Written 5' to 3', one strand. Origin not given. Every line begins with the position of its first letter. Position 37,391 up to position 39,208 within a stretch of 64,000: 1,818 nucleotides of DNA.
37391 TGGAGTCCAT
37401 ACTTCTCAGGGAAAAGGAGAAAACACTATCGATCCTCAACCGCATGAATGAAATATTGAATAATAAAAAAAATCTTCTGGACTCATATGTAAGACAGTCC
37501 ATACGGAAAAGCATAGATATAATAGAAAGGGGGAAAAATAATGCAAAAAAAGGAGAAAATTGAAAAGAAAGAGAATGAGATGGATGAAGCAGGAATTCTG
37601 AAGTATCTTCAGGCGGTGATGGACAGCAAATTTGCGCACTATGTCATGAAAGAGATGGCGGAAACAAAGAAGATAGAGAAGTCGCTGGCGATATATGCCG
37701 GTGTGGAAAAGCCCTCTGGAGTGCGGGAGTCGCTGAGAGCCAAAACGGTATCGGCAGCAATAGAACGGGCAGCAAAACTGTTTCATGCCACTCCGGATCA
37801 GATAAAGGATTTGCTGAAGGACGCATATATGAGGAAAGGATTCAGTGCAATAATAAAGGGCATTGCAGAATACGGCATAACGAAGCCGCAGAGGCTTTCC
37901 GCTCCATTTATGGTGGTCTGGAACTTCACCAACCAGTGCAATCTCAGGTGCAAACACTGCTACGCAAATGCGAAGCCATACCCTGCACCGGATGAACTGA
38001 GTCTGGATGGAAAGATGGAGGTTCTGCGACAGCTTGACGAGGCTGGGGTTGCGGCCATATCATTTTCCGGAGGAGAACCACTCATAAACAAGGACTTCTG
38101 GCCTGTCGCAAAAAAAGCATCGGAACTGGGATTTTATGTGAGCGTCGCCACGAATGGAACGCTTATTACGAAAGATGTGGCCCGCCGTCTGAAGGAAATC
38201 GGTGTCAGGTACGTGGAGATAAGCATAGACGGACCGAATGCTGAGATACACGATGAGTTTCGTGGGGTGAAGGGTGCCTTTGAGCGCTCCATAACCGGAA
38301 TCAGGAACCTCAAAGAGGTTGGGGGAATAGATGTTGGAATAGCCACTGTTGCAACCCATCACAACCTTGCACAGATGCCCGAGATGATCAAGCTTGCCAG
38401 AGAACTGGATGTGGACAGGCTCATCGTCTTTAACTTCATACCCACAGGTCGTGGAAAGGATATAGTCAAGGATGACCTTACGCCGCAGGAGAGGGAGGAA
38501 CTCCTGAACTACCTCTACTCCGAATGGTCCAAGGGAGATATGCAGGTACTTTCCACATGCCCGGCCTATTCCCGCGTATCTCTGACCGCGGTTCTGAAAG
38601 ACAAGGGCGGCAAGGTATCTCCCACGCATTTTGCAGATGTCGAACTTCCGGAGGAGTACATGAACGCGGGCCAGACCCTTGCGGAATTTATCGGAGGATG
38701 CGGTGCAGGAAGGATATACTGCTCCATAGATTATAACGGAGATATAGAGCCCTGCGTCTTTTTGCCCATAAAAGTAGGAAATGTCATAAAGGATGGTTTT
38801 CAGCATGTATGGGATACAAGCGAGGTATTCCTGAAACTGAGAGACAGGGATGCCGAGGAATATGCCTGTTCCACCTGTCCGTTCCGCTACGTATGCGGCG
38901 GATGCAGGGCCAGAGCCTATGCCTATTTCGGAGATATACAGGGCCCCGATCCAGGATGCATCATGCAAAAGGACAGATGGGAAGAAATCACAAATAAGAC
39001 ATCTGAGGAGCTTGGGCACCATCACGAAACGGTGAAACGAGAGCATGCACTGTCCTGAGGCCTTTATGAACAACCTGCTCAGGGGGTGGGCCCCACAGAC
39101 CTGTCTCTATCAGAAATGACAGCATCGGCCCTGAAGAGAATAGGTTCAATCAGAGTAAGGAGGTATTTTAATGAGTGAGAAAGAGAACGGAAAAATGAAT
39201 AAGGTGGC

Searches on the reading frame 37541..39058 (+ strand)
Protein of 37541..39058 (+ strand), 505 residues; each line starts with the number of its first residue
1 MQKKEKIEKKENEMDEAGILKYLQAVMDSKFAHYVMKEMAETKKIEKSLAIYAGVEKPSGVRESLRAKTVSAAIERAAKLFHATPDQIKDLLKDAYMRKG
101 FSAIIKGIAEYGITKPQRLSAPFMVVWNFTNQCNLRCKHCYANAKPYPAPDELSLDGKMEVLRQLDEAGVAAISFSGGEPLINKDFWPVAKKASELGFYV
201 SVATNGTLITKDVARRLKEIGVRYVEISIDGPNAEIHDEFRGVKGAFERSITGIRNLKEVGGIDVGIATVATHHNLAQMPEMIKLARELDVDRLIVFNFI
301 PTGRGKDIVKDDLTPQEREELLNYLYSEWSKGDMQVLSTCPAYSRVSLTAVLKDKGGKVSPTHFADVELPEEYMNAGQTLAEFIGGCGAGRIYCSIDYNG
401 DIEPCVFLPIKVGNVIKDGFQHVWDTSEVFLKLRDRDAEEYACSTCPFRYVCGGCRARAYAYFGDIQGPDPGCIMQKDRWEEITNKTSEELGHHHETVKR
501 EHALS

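Call 3: search_protein_families(library=pfam, proteins=[window:37541-39058:+], max_evalue=0.01)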
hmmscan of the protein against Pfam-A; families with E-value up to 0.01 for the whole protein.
window:37541-39058:+ (505 aa): 3 families
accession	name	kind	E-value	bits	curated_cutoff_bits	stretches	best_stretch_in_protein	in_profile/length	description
PF04055.27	Radical_SAM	-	4.7e-31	108.6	29.5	1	128-285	2-165/166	Radical SAM superfamily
PF13353.11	Fer4_12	-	1.1e-08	35.9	22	1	128-233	10-117/137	4Fe-4S single cluster domain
PF13186.11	SPASM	-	1.3e-08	35.4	21.5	1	387-447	1-67/67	Iron-sulfur cluster-binding domain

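Call 4: search_protein_families(library=ncbifam, proteins=[window:37541-39058:+], max_evalue=0.01)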
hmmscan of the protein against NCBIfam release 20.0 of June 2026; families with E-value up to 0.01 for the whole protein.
window:37541-39058:+ (505 aa): 90 families (the best 25 are shown)
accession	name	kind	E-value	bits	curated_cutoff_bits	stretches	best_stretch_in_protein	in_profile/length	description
TIGR04545.1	rSAM_ahbD_hemeb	equivalog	6.4e-86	288.8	500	1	124-475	1-337/339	heme b synthase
TIGR04053.2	TIGR04053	equivalog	3.7e-80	269.9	395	1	121-475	6-364/366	TIGR04053 family radical SAM/SPASM domain-containing protein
TIGR04055.1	rSAM_NirJ2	equivalog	1.1e-70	238.7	500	2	124-347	1-223/326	putative heme d1 biosynthesis radical SAM protein NirJ2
TIGR04051.1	rSAM_NirJ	equivalog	2e-66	224.4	515.45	1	124-478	3-351/354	heme d1 biosynthesis radical SAM protein NirJ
TIGR04303.1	GeoRSP_rSAM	equivalog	1.8e-63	215.1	400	2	119-321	1-200/325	GeoRSP system radical SAM/SPASM protein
TIGR04546.1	rSAM_ahbC_deAc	equivalog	2e-62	211.2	650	1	124-478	40-388/390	12,18-didecarboxysiroheme deacetylase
TIGR04347.1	pseudo_SAM_Halo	equivalog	1.5e-61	208.9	525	1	124-478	39-388/390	TIGR04347 family pseudo-SAM/SPASM protein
TIGR04054.1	rSAM_NirJ1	equivalog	2.1e-61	207.7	650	1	124-477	37-384/387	putative heme d1 biosynthesis radical SAM protein NirJ1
TIGR03962.1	mycofact_rSAM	equivalog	1.2e-51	175.9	265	2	118-327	7-214/339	mycofactocin radical SAM maturase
NF050035.1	rSAM_WgK_link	exception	7.9e-49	166.6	650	2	120-307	6-192/367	radical SAM/SPASM peptide maturase WgkB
TIGR02109.1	PQQ_syn_pqqE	equivalog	2.3e-41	141.9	381.35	2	119-296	3-179/358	pyrroloquinoline quinone biosynthesis protein PqqE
TIGR04251.1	SCM_rSAM_ScmF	equivalog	2e-37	129.4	400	1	127-312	8-195/353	SynChlorMet cassette radical SAM/SPASM protein ScmF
NF045574.1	sacti_mat_StsB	exception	4.6e-36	124.7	625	1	124-307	97-277/466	StsB family radical SAM/SPASM domain sactipeptide maturase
TIGR04340.1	rSAM_ACGX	hypoth_equivalog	5.1e-35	121.3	400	1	123-474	3-338/341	radical SAM/SPASM domain protein, ACGX system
TIGR04250.1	SCM_rSAM_ScmE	equivalog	5e-34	117.8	400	1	127-476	7-348/358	SynChlorMet cassette radical SAM/SPASM protein ScmE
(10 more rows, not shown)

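Call 8: search_solved_structures(query=window:37541-39058:+, max_evalue=0.001)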
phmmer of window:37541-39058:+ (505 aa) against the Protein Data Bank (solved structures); distinct sequences matched with E-value up to 0.001: 25.
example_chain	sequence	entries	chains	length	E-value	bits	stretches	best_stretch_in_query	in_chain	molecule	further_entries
6efn_A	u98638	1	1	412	3.6e-20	75.5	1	121-284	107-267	Sporulation killing factor maturation protein SkfB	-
6c8v_A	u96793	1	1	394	2.4e-19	72.7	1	119-296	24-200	Coenzyme PQQ synthesis protein E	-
7voc_C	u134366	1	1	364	5.4e-18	68.3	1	132-291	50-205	Cytosylglucuronate decarboxylase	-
7vob_C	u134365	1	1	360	5.5e-18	68.3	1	132-291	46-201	Cytosylglucuronate decarboxylase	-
5wgg_A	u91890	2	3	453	4.3e-14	55.4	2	110-241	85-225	Radical SAM domain protein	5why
7tol_A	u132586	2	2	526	2.8e-13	52.7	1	116-302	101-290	glycerol dibiphytanyl glycerol tetraether - macrocyclic archaeol synthase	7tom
5v1q_A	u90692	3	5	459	1.3e-12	50.6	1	71-317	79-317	Radical SAM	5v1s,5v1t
4k37_A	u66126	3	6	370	4.2e-08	35.6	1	129-331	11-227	Anaerobic sulfatase-maturating enzyme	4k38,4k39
4k36_A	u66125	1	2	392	5e-08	35.4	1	129-331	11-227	Anaerobic sulfatase-maturating enzyme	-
2fb2_A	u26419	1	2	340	4e-07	32.4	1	126-236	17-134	Molybdenum cofactor biosynthesis protein A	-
1tv7_A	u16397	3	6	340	6e-07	31.8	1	128-236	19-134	Molybdenum cofactor biosynthesis protein A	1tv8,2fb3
5vsl_A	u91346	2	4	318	1.3e-06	30.8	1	118-219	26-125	Radical S-adenosyl methionine domain-containing protein 2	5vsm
6q2p_A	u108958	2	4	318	1.3e-06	30.8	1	118-219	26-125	Radical S-adenosyl methionine domain-containing protein 2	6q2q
9dfu_A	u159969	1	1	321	3.1e-06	29.5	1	121-222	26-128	Radical SAM core domain-containing protein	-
7n7h_A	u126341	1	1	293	4.1e-06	29.1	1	120-219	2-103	VIPERIN-LIKE ENZYME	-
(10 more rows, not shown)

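Call 17: find_homologous_proteins(query=window:37541-39058:+, max_evalue=1e-40)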
Query window:37541-39058:+ (505 aa): 7774 proteins with E <= 1e-40 among 8000 candidates; the best 120 are listed.
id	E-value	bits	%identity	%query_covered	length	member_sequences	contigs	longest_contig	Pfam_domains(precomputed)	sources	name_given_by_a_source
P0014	0.0e+0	1057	91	99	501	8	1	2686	PF13186.12,PF04055.28,PF13353.12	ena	-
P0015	2.6e-282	955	80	100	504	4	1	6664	PF13186.12,PF04055.28,PF13353.12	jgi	-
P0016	1.1e-261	887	77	95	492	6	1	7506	PF13186.12,PF04055.28,PF13353.12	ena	-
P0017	7.6e-254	861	75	94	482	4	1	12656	PF13186.12,PF04055.28,PF13353.12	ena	-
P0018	2.7e-251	853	74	96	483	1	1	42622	PF13186.12,PF04055.28,PF13353.12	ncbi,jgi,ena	-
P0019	1.0e-249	848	73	97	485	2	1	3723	PF13186.12,PF04055.28,PF13353.12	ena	-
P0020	1.9e-246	837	72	96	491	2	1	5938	PF13186.12,PF04055.28,PF13353.12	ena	-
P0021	9.3e-245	831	72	94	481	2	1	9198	PF13186.12,PF04055.28,PF13353.12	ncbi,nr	ncbi:MAG: radical SAM protein [Candidatus Aenigmarchaeota archaeon]|nr:radical SAM protein [Candidat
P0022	8.9e-240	815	73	94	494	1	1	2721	PF13186.12,PF04055.28,PF13353.12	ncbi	-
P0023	3.4e-233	793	68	97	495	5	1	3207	PF13186.12,PF04055.28,PF13353.12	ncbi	-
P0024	2.2e-232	790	68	97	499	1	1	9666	PF13186.12,PF04055.28,PF13353.12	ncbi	-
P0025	3.3e-232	790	67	98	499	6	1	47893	PF13186.12,PF04055.28,PF13353.12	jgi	-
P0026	3.1e-231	787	68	95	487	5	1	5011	PF13186.12,PF04055.28,PF13353.12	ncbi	-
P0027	5.7e-230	782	67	96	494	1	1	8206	PF13186.12,PF04055.28,PF13353.12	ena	-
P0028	1.1e-229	781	66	99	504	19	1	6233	PF13186.12,PF04055.28,PF13353.12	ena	-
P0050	1.5e-219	748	64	94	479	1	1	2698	PF13186.12,PF04055.28,PF13353.12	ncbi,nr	ncbi:MAG: radical SAM protein [Thermoplasmata archaeon]|nr:radical SAM protein [Thermoplasmata archa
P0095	2.8e-177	609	57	93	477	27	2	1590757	PF13186.12,PF04055.28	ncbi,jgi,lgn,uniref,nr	ncbi:radical SAM/SPASM domain-containing protein [Candidatus Korarchaeum cryptofilum]|jgi:radical SA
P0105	3.1e-165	569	50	97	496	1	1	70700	PF13186.12,PF04055.28,PF13353.12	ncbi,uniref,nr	ncbi:radical SAM/SPASM domain-containing protein [Thermoplasma sp. Kam2015]|uniref:radical SAM/SPASM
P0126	5.6e-162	558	53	94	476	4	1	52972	PF13186.12,PF04055.28,PF13353.12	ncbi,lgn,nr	ncbi:MAG: radical SAM protein [Archaeoglobus sp.]|nr:radical SAM protein [Archaeoglobus sp.]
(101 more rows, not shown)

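Call 19: find_related_loci(query=A1, collection=genome_contigs, flank=10000)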
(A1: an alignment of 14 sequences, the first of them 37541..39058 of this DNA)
Query A1 (505 aa) in genome_contigs; peptide patterns used: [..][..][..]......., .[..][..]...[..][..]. (x = any residue, [..] = any of these).
599 stretches matched a pattern (row limit reached: there are more); 595 encode a relative of the query (tblastn E <= 1e-3); the best 80 are kept; 80 distinct loci.
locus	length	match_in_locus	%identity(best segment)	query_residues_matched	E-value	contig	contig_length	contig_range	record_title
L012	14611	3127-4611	81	1-495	0e+0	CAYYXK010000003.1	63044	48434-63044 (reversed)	MAG TPA_asm: uncultured Thermoplasmata archaeon isolate SRP141559_co1_62 genome assembly, contig: NODE_105_length_63044_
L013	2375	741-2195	74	7-493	0e+0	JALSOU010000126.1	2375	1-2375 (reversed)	MAG: Thermoplasmata archaeon isolate 356-284_metabat1_scaf2bin.148 356-284_scaffold_41685_c1, whole genome shotgun seque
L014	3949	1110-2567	71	7-493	0e+0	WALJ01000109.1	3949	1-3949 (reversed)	MAG: Thermoplasmata archaeon isolate S014_43_esom k151_24951, whole genome shotgun sequence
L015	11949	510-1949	68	10-490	0e+0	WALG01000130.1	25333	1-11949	MAG: DHVE2 group archaeon isolate S014_41 k151_297821, whole genome shotgun sequence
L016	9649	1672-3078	69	14-483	0e+0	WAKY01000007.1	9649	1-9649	MAG: Aciduliprofundum sp. isolate S013_35 k151_104612, whole genome shotgun sequence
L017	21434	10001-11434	68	10-488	0e+0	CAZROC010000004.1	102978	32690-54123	MAG TPA_asm: uncultured Thermoplasmata archaeon isolate SRP141559_co1_102 genome assembly, contig: NODE_27_length_102978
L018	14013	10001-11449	67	7-490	0e+0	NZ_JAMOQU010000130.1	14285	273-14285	MAG: Thermococcus sp. isolate 4561-380_maxbin2_scaf2bin.010 4561-380_scaffold_946_c1, whole genome shotgun sequence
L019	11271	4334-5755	68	13-487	0e+0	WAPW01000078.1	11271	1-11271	MAG: Aciduliprofundum sp. isolate S145_39 k151_306540, whole genome shotgun sequence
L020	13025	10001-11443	66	7-488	0e+0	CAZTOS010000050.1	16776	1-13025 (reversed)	MAG TPA_asm: uncultured Thermococci archaeon isolate SRP141559_co1_254 genome assembly, contig: NODE_1737_length_16776_c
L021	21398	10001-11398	68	19-485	0e+0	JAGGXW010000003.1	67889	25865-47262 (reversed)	MAG: Thermoplasmata archaeon isolate AUK162 PB_MBMC_116_c_000000000056, whole genome shotgun sequence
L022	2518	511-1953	66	7-488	0e+0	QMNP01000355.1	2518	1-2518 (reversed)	MAG: Candidatus Cloacimonadota bacterium isolate B137_G9 B137_Guay9_scaffold_111631, whole genome shotgun sequence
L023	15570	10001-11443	66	7-488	0e+0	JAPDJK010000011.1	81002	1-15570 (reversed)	MAG: Thermococci archaeon isolate S5B1_HD70 c_000000000113, whole genome shotgun sequence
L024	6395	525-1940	66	14-486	0e+0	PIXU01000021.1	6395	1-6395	MAG: Methanophagales archaeon isolate WYZ-LMO13 WYZ-LMO13_contig117418, whole genome shotgun sequence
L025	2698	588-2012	64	10-485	0e+0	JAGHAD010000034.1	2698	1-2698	MAG: Thermoplasmata archaeon isolate AUK221 PB_MBMC_175_c_000000000051, whole genome shotgun sequence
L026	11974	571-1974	63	15-488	0e+0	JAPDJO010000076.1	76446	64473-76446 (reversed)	MAG: Thermoplasmatota archaeon isolate S4B1_HD70 c_000000000128, whole genome shotgun sequence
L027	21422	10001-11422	69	14-488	0e+0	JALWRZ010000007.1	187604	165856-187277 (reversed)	MAG: DHVE2 group archaeon isolate M2_metabat2_scaf2bin.040 M2_NODE_24_length_187604_cov_7.818228, whole genome shotgun s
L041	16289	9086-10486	50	13-482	3e-168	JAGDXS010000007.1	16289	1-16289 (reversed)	MAG: Thermoplasmata archaeon isolate KMA_Bin13 NODE_1021_length_16289_cov_37.091783, whole genome shotgun sequence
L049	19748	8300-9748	49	15-498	3e-165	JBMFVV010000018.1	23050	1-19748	MAG: Thermoplasmata archaeon isolate KM4364-01 NODE_18_length_23050_cov_300.587733, whole genome shotgun sequence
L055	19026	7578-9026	49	15-498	1e-163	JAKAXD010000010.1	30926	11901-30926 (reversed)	MAG: Thermoplasmata archaeon isolate YP5.bin4 NODE_320_length_30926_cov_241.451411, whole genome shotgun sequence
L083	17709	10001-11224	50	65-478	8e-139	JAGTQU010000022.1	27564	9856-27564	MAG: Candidatus Bathyarchaeota archaeon isolate QZM_B1_bin_55 QZM_B1_bin_55_scaffold_1577_curated, whole genome shotgun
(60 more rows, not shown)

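Call 31: list_cluster_members(proteins=[P0095, P0126, P0105, L018:10001-11449:+, P0021, P0050])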
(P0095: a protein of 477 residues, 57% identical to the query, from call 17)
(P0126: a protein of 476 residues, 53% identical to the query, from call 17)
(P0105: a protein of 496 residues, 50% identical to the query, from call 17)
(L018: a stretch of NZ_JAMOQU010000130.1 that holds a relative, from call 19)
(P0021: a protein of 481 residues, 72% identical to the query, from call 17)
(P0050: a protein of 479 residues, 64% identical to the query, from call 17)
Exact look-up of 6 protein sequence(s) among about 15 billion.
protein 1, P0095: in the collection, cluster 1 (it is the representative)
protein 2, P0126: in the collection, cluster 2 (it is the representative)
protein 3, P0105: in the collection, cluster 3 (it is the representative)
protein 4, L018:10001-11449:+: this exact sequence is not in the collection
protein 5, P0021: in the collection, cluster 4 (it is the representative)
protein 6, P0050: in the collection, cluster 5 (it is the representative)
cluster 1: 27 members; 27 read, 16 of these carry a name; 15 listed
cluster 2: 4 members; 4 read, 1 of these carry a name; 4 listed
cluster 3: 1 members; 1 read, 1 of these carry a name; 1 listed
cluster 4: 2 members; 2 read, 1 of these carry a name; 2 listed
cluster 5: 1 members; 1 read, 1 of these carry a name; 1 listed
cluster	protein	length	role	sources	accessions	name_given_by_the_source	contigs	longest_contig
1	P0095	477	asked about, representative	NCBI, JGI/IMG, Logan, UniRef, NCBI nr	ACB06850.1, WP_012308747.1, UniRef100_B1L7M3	radical SAM/SPASM domain-containing protein [Candidatus Korarchaeum cryptofilum] | radical SAM protein with 4Fe4S-binding SPASM domain | Radical SAM domain protein n=1 Tax=Korarchaeum cryptofilum (strain OPF8) TaxID=374847 ...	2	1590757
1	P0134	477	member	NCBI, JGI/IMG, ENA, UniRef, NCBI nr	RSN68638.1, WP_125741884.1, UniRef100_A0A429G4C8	radical SAM protein [Candidatus Korarchaeum cryptofilum] | radical SAM protein with 4Fe4S-binding SPASM domain | Radical SAM protein n=1 Tax=Candidatus Korarchaeum cryptofilum TaxID=498846 ...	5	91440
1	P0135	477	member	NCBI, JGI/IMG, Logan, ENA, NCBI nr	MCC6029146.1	MAG: radical SAM protein [Candidatus Korarchaeum sp.] | radical SAM protein with 4Fe4S-binding SPASM domain | radical SAM protein [Candidatus Korarchaeum sp.]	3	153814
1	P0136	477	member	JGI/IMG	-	radical SAM protein with 4Fe4S-binding SPASM domain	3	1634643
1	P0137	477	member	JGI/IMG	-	radical SAM protein with 4Fe4S-binding SPASM domain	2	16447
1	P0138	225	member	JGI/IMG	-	radical SAM protein with 4Fe4S-binding SPASM domain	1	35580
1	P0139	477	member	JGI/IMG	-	radical SAM protein with 4Fe4S-binding SPASM domain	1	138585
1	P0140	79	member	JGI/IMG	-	radical SAM protein with 4Fe4S-binding SPASM domain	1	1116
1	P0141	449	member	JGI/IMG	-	radical SAM protein with 4Fe4S-binding SPASM domain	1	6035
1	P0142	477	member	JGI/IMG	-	radical SAM protein with 4Fe4S-binding SPASM domain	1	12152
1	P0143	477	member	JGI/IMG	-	radical SAM protein with 4Fe4S-binding SPASM domain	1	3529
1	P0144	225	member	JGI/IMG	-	radical SAM protein with 4Fe4S-binding SPASM domain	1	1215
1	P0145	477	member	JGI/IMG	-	radical SAM protein with 4Fe4S-binding SPASM domain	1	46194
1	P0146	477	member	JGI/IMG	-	radical SAM protein with 4Fe4S-binding SPASM domain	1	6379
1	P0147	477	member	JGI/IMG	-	radical SAM protein with 4Fe4S-binding SPASM domain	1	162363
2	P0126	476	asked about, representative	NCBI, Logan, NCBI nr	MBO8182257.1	MAG: radical SAM protein [Archaeoglobus sp.] | radical SAM protein [Archaeoglobus sp.]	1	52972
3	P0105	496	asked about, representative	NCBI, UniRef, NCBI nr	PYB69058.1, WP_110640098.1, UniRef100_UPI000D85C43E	radical SAM/SPASM domain-containing protein [Thermoplasma sp. Kam2015] | radical SAM/SPASM domain-containing protein n=1 Tax=Thermoplasma sp. Kam2015 ... | radical SAM protein [Thermoplasma sp. Kam2015]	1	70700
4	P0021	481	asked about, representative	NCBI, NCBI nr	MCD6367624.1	MAG: radical SAM protein [Candidatus Aenigmarchaeota archaeon] | radical SAM protein [Candidatus Aenigmarchaeota archaeon]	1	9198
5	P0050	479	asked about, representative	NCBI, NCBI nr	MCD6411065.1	MAG: radical SAM protein [Thermoplasmata archaeon] | radical SAM protein [Thermoplasmata archaeon]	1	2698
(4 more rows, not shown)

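Call 34: find_homologous_proteins(query=L018:10001-11449:+, max_evalue=1e-80)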
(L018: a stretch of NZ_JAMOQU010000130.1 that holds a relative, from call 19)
Query L018:10001-11449:+ (483 aa): 3765 proteins with E <= 1e-80 among 8000 candidates; the best 120 are listed.
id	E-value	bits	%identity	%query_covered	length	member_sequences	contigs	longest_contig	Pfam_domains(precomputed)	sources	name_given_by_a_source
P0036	0.0e+0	1029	91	100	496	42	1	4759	PF13186.12,PF04055.28,PF13353.12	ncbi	-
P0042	1.2e-289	979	85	99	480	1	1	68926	PF13186.12,PF04055.28,PF13353.12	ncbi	-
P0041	2.7e-286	968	85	98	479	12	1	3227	PF13186.12,PF04055.28,PF13353.12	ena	-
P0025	1.7e-282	956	85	98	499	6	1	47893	PF13186.12,PF04055.28,PF13353.12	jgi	-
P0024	4.6e-282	954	84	99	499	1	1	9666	PF13186.12,PF04055.28,PF13353.12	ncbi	-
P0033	1.0e-279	947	84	98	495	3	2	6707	PF13186.12,PF04055.28,PF13353.12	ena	-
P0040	8.7e-279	944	83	99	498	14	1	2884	PF13186.12,PF04055.28,PF13353.12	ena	-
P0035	3.8e-278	941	83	98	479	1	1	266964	PF13186.12,PF04055.28,PF13353.12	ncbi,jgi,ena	-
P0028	2.2e-276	936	83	99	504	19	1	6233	PF13186.12,PF04055.28,PF13353.12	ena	-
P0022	9.8e-276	933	82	99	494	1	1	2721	PF13186.12,PF04055.28,PF13353.12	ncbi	-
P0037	6.0e-275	931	81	99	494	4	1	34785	PF13186.12,PF04055.28,PF13353.12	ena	-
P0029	9.7e-275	930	81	99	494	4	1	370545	PF13186.12,PF04055.28,PF13353.12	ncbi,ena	-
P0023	2.5e-272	922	81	99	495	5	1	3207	PF13186.12,PF04055.28,PF13353.12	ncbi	-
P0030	9.6e-272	920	80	97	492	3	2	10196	PF13186.12,PF04055.28,PF13353.12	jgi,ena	-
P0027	1.2e-271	920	80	99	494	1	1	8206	PF13186.12,PF04055.28,PF13353.12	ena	-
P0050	5.8e-267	905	80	98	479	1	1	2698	PF13186.12,PF04055.28,PF13353.12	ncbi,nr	ncbi:MAG: radical SAM protein [Thermoplasmata archaeon]|nr:radical SAM protein [Thermoplasmata archa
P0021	2.9e-246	836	72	98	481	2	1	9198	PF13186.12,PF04055.28,PF13353.12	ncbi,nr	ncbi:MAG: radical SAM protein [Candidatus Aenigmarchaeota archaeon]|nr:radical SAM protein [Candidat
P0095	1.4e-178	613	55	98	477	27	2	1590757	PF13186.12,PF04055.28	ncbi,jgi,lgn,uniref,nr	ncbi:radical SAM/SPASM domain-containing protein [Candidatus Korarchaeum cryptofilum]|jgi:radical SA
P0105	3.1e-172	592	55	98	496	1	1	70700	PF13186.12,PF04055.28,PF13353.12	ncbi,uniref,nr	ncbi:radical SAM/SPASM domain-containing protein [Thermoplasma sp. Kam2015]|uniref:radical SAM/SPASM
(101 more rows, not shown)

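Call 51: predict_structure(alignment_id=A1)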
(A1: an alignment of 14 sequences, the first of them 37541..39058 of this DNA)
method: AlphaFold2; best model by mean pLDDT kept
length: 505 residues; sequences in the alignment: 14
mean_pLDDT: 84.6   pTM: 0.88
mean pLDDT of the five models: 84.6, 81.2, 80.9, 79.6, 79.5
residues with pLDDT >= 90: 233; 70-90: 216; 50-70: 22; < 50: 34
segments of 3 or more residues with pLDDT < 50: 1-12, 301-305, 489-505
pLDDT, mean of each block of 10 residues (from residue 1): 36 68 81 85 92 94 88 83 86 94 90 86 93 77 76 97 96 92 97 98 96 98 95 90 93 98 94 90 97 86 54 90 94 90 89 82 74 74 71 91 89 97 94 88 87 84 85 85 63 33 28
secondary structure, 60 per line:
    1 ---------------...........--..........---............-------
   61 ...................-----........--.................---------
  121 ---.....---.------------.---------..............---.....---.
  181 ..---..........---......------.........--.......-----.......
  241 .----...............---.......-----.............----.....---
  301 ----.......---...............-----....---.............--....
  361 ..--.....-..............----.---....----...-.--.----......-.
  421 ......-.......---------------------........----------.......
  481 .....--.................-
elements in order: H16-26 H29-38 H42-53 H61-79 H85-92 H95-111 E124-128 H155-168 E172-176 H186-195 E199-204 H211-219 E222-228 H234-241 H246-260 E264-270 H276-288 E293-297 H305-311 H315-329 E335-338 H342-354 E357-362 E365-369 H371-384 E393-396 E401-403 H415-418 H420-426 H428-434 H456-463 H474-485 H488-504
